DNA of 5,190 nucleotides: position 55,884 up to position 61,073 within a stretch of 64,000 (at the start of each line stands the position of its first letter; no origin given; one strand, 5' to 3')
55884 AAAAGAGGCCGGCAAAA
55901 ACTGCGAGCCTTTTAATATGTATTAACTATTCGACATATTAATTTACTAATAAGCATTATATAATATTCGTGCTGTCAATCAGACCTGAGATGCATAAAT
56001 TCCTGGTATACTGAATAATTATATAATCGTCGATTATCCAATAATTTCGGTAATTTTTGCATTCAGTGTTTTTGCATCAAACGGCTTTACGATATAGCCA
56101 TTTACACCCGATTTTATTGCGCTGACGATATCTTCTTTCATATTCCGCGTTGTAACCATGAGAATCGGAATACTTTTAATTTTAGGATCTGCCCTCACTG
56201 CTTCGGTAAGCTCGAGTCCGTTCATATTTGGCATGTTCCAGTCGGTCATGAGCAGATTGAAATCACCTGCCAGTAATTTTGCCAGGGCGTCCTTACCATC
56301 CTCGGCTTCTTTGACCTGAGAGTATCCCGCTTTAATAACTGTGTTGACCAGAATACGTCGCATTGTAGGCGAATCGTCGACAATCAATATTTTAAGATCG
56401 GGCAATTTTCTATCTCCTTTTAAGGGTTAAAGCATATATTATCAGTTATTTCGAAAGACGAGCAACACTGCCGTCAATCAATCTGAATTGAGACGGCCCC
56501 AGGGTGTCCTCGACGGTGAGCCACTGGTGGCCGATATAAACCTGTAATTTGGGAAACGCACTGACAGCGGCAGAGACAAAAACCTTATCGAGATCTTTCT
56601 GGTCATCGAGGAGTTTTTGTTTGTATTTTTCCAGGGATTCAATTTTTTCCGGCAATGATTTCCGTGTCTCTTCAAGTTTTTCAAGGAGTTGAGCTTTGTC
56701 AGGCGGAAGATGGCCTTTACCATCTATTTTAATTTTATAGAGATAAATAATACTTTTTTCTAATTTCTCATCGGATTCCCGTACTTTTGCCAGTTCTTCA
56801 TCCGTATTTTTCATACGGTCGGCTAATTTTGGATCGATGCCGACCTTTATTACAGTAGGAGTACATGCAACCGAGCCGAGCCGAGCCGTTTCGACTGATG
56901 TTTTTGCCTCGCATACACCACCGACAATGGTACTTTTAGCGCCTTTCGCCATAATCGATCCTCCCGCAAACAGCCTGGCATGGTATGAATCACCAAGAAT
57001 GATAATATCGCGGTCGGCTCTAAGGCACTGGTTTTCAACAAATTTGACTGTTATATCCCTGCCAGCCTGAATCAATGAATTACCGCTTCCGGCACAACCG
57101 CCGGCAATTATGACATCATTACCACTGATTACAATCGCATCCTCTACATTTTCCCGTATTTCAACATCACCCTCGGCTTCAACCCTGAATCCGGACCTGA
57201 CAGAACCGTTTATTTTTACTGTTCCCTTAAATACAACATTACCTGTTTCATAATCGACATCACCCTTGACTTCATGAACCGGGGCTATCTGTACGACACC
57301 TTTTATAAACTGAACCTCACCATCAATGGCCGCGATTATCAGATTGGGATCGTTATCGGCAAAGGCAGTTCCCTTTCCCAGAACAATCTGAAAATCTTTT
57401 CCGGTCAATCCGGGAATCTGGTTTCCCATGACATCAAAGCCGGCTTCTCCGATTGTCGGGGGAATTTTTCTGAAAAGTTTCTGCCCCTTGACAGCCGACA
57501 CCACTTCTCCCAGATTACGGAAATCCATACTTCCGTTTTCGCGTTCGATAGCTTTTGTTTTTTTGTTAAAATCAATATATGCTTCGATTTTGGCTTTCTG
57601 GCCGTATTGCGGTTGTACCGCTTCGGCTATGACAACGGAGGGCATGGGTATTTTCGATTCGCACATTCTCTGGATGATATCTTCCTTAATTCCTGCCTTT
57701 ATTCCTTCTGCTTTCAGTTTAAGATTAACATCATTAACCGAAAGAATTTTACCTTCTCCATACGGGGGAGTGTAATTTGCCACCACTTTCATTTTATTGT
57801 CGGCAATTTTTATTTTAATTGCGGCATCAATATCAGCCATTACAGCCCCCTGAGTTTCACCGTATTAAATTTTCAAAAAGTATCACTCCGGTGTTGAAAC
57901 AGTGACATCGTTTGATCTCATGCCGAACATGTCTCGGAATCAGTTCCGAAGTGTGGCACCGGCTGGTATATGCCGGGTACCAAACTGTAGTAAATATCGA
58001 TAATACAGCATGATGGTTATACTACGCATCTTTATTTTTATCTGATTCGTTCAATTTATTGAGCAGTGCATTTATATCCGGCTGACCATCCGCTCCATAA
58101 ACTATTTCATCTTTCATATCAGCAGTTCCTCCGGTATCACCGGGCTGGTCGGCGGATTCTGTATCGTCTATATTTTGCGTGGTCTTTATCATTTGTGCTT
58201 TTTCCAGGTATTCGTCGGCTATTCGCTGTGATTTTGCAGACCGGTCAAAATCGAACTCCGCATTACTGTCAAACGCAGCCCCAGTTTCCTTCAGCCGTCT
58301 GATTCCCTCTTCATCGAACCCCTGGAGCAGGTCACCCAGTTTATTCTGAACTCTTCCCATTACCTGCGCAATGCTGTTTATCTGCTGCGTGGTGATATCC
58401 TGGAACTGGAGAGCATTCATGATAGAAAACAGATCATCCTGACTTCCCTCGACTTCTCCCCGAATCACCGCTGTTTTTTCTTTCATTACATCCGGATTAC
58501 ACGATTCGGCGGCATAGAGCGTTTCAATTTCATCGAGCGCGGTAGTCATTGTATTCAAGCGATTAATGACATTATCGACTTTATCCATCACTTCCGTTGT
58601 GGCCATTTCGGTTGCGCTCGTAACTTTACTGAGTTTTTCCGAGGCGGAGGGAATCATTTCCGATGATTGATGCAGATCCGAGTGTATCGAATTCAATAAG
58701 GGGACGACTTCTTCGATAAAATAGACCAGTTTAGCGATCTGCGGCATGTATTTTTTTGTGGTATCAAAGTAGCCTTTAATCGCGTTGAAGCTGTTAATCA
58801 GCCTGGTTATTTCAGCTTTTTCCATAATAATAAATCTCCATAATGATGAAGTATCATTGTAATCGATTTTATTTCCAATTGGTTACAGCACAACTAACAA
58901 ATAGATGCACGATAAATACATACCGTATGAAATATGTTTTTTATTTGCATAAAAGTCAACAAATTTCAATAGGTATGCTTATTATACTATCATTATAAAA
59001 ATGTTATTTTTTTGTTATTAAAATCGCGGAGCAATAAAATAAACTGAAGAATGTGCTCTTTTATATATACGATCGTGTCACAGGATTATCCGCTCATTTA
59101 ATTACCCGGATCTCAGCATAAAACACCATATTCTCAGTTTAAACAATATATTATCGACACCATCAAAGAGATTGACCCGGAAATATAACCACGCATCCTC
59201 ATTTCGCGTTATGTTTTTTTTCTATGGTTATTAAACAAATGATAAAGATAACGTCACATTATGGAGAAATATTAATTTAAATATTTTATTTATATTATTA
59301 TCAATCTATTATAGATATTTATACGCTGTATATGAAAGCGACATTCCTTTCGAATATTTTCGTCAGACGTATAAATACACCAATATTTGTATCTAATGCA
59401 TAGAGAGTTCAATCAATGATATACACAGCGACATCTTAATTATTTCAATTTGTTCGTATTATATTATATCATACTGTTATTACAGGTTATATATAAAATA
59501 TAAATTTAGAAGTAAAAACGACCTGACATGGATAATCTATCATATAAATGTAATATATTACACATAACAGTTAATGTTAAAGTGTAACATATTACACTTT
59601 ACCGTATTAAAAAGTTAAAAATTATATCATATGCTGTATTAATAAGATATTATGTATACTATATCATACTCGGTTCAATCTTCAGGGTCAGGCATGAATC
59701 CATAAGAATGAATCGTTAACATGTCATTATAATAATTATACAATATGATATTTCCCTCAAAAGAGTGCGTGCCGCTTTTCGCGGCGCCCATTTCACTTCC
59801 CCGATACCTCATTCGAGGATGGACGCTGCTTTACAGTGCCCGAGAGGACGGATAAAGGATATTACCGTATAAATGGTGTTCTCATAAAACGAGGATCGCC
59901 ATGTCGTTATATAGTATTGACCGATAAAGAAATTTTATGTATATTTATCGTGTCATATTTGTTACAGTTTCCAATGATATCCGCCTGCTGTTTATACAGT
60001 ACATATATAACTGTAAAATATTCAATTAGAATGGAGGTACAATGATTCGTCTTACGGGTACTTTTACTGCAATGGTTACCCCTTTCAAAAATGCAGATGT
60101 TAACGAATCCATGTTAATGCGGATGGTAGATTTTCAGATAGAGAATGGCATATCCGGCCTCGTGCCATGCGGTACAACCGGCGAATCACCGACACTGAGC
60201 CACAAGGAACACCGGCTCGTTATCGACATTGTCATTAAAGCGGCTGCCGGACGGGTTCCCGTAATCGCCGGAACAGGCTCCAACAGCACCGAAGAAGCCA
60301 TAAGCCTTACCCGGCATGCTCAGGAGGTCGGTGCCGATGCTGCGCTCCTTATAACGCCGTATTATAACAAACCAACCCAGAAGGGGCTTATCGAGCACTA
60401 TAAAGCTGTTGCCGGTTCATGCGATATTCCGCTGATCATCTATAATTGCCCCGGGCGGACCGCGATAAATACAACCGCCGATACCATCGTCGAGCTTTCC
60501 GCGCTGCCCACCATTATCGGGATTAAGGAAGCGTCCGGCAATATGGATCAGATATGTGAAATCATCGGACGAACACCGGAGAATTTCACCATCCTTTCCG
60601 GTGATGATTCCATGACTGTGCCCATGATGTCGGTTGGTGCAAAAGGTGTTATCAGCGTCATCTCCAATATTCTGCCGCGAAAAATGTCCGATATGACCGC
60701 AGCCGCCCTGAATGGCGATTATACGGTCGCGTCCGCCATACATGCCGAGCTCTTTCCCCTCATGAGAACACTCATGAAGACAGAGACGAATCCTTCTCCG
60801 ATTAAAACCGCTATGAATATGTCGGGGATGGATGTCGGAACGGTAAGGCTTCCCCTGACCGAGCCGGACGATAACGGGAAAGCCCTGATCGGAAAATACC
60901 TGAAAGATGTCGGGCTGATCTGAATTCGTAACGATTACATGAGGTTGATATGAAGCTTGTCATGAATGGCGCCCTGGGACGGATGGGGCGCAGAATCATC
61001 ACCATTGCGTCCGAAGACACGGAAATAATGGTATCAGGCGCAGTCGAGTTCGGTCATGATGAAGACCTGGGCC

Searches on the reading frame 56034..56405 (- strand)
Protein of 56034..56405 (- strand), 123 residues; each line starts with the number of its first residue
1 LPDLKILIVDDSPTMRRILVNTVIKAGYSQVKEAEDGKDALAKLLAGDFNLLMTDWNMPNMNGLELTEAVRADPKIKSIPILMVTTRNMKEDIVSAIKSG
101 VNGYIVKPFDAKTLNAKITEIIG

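Call 30: search_protein_families(library=pfam, proteins=[window:56034-56405:-], max_evalue=0.0001)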
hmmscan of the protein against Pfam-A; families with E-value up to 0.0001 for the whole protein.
window:56034-56405:- (123 aa): 1 family
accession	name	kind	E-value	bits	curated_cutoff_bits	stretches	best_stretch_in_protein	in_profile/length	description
PF00072.30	Response_reg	-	1.2e-30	106.4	30.2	1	6-118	1-110/111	Response regulator receiver domain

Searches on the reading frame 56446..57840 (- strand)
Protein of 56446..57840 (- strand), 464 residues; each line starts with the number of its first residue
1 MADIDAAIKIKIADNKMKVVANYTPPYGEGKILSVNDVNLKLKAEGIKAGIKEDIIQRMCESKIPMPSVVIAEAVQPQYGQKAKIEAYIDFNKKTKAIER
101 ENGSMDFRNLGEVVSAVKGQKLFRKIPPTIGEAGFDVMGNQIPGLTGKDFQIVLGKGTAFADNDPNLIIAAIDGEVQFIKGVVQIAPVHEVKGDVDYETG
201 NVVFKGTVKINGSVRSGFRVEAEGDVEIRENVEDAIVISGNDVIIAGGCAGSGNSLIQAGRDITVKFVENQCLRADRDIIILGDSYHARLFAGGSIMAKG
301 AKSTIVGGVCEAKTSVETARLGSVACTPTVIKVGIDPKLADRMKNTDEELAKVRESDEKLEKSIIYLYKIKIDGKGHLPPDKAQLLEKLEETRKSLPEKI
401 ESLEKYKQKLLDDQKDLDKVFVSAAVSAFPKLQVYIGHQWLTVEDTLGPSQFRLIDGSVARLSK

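Call 30: search_protein_families(library=pfam, proteins=[window:56446-57840:-], max_evalue=0.0001)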
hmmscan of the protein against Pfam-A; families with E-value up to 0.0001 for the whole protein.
window:56446-57840:- (464 aa): 3 families
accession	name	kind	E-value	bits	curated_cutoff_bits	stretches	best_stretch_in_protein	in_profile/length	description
PF03961.19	FapA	-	1.2e-63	215.7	31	1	187-458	1-271/272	Flagellar Assembly Protein A beta solenoid domain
PF20250.3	FapA_N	-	1.5e-43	148.7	27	1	8-180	1-177/178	Flagellar Assembly Protein A N-terminal region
PF03775.22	MinC_C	-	4.6e-05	23.8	33.2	0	210-252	2-45/102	Septum formation inhibitor MinC, C-terminal domain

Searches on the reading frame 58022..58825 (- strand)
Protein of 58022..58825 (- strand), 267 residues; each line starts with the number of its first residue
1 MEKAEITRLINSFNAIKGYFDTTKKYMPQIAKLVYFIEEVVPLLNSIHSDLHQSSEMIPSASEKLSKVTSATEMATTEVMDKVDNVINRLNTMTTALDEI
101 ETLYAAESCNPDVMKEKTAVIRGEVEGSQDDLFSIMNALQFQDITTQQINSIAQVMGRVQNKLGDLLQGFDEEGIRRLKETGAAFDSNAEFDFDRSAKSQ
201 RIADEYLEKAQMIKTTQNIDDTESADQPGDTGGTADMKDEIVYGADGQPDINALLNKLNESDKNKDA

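Call 30: search_protein_families(library=pfam, proteins=[window:58022-58825:-], max_evalue=0.0001)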
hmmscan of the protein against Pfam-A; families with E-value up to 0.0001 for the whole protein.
window:58022-58825:- (267 aa): 1 family
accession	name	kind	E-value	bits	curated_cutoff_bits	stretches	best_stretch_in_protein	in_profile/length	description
PF04344.18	CheZ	-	4.9e-10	40.1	30.7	1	49-176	25-159/203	Chemotaxis phosphatase, CheZ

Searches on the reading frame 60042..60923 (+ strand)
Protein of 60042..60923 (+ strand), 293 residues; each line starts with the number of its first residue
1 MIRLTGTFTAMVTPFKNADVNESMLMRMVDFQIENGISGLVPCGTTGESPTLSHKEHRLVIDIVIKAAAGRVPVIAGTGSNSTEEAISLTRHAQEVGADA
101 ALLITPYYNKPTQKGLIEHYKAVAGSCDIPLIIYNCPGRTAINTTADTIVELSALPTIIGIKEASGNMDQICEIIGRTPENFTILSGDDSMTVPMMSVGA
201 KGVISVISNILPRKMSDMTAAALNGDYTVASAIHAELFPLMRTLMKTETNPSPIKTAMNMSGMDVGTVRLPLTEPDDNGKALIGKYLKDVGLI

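Call 30: search_protein_families(library=pfam, proteins=[window:60042-60923:+], max_evalue=0.0001)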
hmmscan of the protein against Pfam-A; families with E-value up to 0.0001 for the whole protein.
window:60042-60923:+ (293 aa): 1 family
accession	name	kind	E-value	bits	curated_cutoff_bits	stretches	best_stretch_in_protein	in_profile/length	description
PF00701.28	DHDPS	-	1.9e-97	326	22.1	1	4-288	2-287/289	Dihydrodipicolinate synthetase family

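Call 56: find_encoding_contigs(protein=window:60042-60923:+, flank=10000, max_places=5)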
Protein window:60042-60923:+ (293 aa): no gene with exactly this product is on record in the collection.
